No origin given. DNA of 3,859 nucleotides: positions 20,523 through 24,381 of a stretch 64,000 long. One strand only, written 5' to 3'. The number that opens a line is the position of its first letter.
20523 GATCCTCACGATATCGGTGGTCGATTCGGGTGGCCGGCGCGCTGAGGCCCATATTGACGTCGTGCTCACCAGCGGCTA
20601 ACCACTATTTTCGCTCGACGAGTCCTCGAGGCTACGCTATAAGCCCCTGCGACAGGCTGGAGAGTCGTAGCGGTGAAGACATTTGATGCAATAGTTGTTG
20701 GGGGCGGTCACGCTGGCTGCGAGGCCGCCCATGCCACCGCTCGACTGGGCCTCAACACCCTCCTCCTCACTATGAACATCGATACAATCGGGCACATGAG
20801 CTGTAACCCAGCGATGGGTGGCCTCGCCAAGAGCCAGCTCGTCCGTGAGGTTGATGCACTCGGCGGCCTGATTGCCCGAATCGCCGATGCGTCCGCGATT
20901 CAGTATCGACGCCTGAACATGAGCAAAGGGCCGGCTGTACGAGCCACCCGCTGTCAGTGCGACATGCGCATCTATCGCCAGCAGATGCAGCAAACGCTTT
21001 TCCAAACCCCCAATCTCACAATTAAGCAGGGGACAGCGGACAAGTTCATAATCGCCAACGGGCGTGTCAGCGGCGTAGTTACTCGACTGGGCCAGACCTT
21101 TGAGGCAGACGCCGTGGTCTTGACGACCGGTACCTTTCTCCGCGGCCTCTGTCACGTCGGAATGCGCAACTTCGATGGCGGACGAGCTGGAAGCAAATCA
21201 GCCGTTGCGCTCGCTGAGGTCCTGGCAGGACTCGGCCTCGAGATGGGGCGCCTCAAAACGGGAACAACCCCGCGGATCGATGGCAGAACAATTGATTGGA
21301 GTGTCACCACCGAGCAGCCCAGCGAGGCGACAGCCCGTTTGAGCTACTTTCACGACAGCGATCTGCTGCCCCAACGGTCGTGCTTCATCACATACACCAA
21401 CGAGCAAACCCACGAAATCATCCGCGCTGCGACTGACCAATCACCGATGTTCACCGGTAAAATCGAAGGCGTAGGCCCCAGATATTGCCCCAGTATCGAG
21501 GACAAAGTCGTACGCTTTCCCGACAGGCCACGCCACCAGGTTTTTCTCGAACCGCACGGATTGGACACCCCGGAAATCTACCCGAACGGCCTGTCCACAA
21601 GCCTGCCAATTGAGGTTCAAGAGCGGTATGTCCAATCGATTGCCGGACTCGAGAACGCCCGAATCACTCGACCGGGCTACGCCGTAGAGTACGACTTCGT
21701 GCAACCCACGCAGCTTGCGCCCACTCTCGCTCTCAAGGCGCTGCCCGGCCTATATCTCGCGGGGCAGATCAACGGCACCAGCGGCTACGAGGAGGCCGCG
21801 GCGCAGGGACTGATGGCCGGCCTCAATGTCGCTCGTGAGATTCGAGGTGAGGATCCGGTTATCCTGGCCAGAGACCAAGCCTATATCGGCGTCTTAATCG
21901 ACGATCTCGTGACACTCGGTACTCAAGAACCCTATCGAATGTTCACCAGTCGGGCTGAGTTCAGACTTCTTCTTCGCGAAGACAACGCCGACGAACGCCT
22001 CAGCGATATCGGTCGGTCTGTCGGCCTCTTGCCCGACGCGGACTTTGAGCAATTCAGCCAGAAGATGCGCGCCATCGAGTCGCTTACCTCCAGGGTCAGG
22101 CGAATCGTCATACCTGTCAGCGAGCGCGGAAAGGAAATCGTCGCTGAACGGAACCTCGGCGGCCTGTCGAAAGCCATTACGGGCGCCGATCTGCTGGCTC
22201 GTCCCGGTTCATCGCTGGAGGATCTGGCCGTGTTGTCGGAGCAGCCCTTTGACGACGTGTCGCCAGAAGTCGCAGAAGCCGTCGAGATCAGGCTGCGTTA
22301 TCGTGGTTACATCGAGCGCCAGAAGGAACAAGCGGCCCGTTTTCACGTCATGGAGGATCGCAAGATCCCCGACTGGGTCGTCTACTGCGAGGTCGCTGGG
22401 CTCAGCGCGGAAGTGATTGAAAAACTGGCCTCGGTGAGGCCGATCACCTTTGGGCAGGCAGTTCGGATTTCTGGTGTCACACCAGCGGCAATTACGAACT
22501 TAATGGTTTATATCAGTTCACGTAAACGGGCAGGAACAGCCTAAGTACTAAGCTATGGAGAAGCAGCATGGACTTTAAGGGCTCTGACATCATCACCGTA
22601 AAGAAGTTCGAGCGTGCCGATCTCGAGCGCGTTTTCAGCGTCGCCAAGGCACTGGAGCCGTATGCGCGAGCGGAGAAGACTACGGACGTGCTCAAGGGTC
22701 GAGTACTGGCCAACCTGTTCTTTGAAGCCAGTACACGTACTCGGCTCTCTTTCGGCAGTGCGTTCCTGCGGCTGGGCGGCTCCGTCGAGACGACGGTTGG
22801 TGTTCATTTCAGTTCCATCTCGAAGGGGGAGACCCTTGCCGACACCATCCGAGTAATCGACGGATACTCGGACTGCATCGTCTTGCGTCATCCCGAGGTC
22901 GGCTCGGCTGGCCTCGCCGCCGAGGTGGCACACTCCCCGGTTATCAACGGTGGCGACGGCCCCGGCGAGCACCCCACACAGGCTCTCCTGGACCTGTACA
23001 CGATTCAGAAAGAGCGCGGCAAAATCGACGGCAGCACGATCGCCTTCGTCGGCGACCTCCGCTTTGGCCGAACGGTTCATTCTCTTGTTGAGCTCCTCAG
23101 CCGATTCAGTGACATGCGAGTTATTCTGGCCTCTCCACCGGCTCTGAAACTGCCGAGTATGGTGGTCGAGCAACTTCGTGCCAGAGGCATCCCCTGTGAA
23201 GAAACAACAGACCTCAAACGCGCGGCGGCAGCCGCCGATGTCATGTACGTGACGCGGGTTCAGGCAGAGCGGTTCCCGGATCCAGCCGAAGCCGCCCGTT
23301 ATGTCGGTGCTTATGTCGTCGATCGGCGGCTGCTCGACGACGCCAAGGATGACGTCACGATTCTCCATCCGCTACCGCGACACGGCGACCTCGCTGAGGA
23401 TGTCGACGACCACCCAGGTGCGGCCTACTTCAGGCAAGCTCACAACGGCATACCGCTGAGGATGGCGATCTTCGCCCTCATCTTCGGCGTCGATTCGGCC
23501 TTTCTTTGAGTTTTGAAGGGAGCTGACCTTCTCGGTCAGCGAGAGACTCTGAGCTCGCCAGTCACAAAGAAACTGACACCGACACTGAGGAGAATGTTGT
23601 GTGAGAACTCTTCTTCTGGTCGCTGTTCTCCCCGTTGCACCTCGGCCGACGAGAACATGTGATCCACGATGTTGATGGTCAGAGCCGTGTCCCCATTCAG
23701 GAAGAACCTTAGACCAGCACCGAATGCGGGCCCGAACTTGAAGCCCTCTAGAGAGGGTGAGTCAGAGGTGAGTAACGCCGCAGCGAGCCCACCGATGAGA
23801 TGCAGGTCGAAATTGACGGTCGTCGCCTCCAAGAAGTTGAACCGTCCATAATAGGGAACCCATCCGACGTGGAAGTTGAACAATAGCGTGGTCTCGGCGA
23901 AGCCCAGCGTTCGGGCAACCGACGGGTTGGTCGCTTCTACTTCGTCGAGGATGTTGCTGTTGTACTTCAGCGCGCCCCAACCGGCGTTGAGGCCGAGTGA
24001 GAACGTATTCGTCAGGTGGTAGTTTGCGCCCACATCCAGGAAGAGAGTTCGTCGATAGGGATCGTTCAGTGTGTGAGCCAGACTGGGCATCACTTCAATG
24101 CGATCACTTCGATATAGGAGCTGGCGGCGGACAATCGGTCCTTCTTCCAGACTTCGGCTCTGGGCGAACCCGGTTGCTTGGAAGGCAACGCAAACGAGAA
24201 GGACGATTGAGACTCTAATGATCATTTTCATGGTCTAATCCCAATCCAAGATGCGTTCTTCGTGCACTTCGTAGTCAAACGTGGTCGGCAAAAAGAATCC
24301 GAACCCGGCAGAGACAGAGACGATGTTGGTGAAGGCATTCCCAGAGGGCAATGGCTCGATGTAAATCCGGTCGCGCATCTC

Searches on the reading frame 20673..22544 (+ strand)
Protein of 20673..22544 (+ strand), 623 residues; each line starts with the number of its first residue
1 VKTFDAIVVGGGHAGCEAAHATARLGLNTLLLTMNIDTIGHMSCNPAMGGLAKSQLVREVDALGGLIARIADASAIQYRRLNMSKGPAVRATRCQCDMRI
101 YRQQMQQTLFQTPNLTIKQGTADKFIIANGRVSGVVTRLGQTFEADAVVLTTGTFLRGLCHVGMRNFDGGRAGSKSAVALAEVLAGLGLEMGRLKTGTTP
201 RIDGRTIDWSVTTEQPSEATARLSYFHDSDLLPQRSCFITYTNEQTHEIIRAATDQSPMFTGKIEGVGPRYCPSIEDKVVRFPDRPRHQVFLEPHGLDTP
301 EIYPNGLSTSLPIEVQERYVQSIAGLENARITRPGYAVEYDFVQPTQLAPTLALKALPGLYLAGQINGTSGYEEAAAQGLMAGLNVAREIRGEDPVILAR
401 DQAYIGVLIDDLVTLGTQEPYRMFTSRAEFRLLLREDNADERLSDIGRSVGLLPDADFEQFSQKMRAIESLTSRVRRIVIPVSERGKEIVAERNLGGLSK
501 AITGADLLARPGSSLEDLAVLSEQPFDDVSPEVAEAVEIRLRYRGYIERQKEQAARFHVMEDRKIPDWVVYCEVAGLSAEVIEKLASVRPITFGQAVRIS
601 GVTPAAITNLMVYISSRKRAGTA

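Call 6: search_protein_families(library=pfam, proteins=[window:20673-22544:+], max_evalue=0.01)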
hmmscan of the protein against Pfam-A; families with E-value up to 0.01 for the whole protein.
window:20673-22544:+ (623 aa): 7 families
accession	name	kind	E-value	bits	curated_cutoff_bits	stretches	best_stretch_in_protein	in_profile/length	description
PF01134.28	GIDA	-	5.8e-162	539.6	22.1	1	5-393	1-390/391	Glucose inhibited division protein A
PF13932.14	SAM_GIDA_C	-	5.8e-20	71.3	27.1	1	556-611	2-57/57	tRNA modifying enzyme MnmG/GidA C-terminal helical bundle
PF21680.2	GIDA_C_1st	-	8.5e-17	62.1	24.7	1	455-551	1-96/96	tRNA modifying enzyme MnmG/GidA C-terminal helical domain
PF12831.13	FAD_oxidored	-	2.5e-06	27.5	27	1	5-149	1-141/416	FAD dependent oxidoreductase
PF07992.20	Pyr_redox_2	-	3.9e-05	23.7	26.1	1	5-153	2-108/291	Pyridine nucleotide-disulphide oxidoreductase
PF01266.30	DAO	-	0.00012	22.1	27.9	0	5-86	1-79/353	FAD dependent oxidoreductase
PF00890.30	FAD_binding_2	-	0.00042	20.1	20.4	1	5-34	1-30/414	FAD binding domain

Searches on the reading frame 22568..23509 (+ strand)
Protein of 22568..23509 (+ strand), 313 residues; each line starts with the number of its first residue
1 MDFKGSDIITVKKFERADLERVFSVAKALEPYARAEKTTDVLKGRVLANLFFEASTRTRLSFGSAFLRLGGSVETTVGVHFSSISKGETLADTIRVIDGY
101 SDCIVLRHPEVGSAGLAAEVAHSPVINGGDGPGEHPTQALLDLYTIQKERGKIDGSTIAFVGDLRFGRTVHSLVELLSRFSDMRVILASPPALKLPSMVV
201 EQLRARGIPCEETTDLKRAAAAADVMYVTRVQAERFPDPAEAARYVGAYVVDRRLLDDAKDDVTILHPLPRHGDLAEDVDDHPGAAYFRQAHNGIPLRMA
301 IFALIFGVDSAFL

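Call 36: search_protein_families(library=pfam, proteins=[window:22568-23509:+], max_evalue=0.0001)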
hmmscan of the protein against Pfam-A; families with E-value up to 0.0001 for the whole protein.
window:22568-23509:+ (313 aa): 2 families
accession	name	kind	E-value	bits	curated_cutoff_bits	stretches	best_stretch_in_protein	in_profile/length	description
PF02729.26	OTCace_N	-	1.1e-42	146.1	29.9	1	7-147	2-147/148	Aspartate/ornithine carbamoyltransferase, carbamoyl-P binding domain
PF00185.30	OTCace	-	1.9e-28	99.9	29.4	1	154-304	1-156/157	Aspartate/ornithine carbamoyltransferase, Asp/Orn binding domain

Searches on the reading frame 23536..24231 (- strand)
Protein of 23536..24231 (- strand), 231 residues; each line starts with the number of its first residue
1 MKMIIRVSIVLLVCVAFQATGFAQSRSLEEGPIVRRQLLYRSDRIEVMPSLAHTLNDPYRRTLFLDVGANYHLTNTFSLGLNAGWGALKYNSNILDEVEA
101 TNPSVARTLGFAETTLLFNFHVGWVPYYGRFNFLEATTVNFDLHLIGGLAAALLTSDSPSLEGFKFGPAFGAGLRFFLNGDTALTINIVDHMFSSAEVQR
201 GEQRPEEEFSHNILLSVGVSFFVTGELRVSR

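Call 37: search_protein_families(library=pfam, proteins=[window:23536-24231:-], max_evalue=0.0001)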
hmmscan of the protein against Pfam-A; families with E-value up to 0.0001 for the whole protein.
window:23536-24231:- (231 aa): 1 family
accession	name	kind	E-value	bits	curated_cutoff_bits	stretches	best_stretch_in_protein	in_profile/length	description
PF13505.12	OMP_b-brl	-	1.4e-05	25.8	28.7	1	65-221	46-175/175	Outer membrane protein beta-barrel domain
